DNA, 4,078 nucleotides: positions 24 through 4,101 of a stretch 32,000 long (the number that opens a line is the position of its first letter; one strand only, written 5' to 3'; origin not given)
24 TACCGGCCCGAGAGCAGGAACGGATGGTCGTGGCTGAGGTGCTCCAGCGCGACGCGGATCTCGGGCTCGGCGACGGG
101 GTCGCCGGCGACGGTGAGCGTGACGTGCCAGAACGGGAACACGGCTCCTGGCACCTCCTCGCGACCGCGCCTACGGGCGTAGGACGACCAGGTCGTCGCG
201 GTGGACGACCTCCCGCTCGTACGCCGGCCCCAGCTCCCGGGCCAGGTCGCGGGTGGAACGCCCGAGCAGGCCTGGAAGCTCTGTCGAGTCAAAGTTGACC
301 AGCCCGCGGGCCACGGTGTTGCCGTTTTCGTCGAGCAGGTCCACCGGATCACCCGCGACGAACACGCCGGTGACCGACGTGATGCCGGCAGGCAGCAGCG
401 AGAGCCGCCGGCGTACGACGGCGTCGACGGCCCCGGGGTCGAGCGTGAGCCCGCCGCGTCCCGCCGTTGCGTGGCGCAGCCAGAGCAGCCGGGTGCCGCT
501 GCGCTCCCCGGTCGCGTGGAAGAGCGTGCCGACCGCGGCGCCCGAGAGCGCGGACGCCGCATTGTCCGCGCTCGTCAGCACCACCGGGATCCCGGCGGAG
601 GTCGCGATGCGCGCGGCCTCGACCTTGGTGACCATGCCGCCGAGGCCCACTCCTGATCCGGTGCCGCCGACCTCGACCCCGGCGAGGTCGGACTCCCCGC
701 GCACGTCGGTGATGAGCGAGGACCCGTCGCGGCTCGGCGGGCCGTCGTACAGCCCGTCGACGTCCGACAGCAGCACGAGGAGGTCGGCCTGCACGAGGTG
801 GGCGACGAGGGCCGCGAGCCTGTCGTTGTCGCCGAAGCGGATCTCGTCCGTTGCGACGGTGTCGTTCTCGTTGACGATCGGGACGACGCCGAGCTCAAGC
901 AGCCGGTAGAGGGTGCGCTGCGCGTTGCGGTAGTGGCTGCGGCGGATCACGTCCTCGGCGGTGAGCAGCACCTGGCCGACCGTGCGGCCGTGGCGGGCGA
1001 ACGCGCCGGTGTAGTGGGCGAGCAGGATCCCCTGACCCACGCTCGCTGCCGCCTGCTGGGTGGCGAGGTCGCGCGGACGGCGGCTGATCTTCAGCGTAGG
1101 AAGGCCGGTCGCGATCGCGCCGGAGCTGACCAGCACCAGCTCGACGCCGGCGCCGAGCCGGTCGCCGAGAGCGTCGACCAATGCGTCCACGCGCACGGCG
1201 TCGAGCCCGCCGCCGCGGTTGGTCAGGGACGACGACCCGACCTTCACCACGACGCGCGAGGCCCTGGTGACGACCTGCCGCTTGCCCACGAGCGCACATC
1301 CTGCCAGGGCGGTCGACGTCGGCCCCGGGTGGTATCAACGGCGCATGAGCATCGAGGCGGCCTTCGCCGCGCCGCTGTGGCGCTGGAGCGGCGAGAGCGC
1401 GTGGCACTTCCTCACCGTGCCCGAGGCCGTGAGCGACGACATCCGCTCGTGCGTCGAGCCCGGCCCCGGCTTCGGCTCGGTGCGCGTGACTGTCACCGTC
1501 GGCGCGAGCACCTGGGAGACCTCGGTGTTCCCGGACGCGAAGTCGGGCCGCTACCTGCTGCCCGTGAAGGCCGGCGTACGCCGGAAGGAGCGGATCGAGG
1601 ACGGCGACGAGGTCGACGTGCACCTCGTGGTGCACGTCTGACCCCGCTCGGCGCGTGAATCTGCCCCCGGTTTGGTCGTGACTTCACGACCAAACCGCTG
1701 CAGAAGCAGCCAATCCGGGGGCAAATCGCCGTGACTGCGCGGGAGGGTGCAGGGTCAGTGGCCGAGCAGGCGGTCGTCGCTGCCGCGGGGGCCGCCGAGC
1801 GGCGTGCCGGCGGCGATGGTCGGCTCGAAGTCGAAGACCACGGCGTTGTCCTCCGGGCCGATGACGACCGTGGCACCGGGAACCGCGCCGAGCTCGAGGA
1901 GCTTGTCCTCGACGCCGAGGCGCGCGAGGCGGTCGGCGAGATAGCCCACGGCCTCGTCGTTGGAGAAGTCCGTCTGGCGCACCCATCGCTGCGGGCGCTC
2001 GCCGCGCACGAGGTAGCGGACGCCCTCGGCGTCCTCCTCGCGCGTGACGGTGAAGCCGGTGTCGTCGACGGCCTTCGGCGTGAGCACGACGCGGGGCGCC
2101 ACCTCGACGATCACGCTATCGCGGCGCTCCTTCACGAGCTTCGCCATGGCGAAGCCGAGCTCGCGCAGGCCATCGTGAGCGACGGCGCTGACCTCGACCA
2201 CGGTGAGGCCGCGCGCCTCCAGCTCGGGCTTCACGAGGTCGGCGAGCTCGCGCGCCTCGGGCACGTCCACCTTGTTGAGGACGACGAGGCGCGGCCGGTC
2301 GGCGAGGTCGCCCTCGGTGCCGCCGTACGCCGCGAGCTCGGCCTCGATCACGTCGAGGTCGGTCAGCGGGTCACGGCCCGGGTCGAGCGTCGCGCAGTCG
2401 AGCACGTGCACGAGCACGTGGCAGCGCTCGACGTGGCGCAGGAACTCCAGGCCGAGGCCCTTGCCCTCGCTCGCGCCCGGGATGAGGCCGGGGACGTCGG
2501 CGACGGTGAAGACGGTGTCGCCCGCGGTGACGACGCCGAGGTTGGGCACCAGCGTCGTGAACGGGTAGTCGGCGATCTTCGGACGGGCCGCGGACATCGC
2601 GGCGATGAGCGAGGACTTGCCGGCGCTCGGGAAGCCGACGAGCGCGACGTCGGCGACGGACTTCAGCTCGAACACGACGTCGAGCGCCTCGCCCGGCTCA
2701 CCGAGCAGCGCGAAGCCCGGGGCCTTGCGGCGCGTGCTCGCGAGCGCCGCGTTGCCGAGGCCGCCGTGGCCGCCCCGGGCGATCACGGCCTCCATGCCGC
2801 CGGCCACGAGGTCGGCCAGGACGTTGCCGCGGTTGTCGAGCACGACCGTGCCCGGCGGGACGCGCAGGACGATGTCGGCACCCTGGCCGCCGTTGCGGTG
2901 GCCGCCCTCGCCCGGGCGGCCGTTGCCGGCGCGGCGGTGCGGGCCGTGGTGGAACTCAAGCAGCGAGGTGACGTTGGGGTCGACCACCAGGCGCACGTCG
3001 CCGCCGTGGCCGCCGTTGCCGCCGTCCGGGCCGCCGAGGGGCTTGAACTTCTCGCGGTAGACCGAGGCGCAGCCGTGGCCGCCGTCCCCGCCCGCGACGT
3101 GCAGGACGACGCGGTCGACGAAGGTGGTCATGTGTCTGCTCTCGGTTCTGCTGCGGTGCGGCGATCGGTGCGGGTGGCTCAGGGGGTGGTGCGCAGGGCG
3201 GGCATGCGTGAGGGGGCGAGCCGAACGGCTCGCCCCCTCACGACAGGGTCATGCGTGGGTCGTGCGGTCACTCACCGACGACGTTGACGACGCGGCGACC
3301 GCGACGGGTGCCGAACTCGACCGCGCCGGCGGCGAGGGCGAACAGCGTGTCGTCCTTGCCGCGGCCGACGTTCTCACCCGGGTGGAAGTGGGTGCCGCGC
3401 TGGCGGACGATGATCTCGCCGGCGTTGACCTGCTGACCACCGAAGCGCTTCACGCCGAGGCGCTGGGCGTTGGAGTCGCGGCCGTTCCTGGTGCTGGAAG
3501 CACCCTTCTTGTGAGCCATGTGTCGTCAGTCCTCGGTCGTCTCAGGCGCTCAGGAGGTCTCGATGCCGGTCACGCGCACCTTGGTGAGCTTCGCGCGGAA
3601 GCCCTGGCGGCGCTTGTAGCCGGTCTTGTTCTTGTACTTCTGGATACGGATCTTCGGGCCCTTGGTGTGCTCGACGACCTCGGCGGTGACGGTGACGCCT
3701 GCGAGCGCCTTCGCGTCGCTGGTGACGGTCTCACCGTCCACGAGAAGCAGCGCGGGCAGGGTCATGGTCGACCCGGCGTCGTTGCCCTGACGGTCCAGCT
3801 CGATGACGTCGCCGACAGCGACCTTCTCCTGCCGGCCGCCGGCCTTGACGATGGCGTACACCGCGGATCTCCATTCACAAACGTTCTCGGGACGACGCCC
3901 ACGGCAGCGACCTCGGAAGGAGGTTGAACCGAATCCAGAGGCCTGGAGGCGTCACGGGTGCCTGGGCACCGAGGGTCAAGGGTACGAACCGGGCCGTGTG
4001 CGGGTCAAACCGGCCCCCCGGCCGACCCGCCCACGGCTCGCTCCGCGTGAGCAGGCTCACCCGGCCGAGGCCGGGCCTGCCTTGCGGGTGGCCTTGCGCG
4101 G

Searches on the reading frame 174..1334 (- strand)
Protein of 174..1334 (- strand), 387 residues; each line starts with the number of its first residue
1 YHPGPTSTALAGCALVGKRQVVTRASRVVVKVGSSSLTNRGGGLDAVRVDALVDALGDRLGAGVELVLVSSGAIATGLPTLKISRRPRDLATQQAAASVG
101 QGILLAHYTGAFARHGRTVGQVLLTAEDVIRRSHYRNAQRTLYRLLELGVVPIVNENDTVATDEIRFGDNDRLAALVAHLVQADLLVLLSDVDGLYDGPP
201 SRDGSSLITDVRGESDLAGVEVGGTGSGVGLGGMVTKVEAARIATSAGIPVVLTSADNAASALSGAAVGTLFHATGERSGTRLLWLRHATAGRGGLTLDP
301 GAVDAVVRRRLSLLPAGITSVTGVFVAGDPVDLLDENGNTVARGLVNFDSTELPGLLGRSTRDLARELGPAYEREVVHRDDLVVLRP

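Call 39: search_protein_families(library=pfam, proteins=[window:174-1334:-], max_evalue=0.0001)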
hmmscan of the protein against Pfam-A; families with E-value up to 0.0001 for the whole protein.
window:174-1334:- (387 aa): 3 families
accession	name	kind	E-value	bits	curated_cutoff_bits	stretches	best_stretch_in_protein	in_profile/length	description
PF00696.33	AA_kinase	-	5.4e-41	141.3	24.9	1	27-254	2-233/234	Amino acid kinase family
PF01472.26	PUA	-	4.6e-15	55.7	24.8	1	296-366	3-72/74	PUA domain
PF17785.7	PUA_3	-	8.4e-05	22.7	22.6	0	296-350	1-55/64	PUA-like domain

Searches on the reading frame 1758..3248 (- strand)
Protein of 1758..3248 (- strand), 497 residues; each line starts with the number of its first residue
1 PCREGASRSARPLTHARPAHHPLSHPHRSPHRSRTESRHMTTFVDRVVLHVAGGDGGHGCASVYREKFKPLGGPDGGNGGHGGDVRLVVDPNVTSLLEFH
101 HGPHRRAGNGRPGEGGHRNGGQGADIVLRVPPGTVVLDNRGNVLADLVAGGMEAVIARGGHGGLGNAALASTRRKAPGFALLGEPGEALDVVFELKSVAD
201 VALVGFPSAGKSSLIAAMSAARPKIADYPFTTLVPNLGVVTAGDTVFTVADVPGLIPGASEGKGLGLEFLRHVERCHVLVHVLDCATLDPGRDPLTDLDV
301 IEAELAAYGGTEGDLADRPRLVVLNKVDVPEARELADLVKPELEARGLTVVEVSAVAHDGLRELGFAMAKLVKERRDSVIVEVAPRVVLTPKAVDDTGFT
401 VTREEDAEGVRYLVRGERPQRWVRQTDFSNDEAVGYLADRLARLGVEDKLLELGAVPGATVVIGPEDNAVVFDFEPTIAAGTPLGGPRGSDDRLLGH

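Call 39: search_protein_families(library=pfam, proteins=[window:1758-3248:-], max_evalue=0.0001)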
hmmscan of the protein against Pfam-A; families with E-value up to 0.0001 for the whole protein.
window:1758-3248:- (497 aa): 4 families
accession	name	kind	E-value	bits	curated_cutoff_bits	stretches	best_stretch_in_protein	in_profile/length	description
PF01018.28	GTP1_OBG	-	6.4e-48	162.7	27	1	44-196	1-154/155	GTP1/OBG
PF01926.29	MMR_HSR1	-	1e-22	80.8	21.9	1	200-326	1-113/113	50S ribosome-binding GTPase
PF09269.16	DUF1967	-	6.2e-20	71.5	27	1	399-474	1-70/70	Domain of unknown function (DUF1967)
PF02421.24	FeoB_N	-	1e-09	38.5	27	1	200-288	2-91/156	Ferrous iron transport protein B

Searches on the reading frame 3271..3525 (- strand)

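Call 39: search_protein_families(library=pfam, proteins=[window:3271-3525:-], max_evalue=0.0001)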
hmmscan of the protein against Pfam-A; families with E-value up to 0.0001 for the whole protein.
window:3271-3525:- (85 aa): 1 family
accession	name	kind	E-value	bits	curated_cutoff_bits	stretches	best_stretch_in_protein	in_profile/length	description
PF01016.24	Ribosomal_L27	-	3.8e-38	129.8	20.5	1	4-82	1-79/79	Ribosomal L27 protein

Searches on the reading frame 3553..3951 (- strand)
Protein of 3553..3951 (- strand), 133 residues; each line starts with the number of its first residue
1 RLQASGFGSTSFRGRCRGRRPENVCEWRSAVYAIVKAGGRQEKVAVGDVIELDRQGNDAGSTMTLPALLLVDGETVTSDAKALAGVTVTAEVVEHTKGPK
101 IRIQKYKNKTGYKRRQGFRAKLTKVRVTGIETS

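Call 39: search_protein_families(library=pfam, proteins=[window:3553-3951:-], max_evalue=0.0001)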
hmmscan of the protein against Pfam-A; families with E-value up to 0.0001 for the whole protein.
window:3553-3951:- (133 aa): 1 family
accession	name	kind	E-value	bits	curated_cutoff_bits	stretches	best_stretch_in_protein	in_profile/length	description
PF00829.26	Ribosomal_L21p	-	7.5e-30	103.5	27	1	31-130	1-99/99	Ribosomal prokaryotic L21 protein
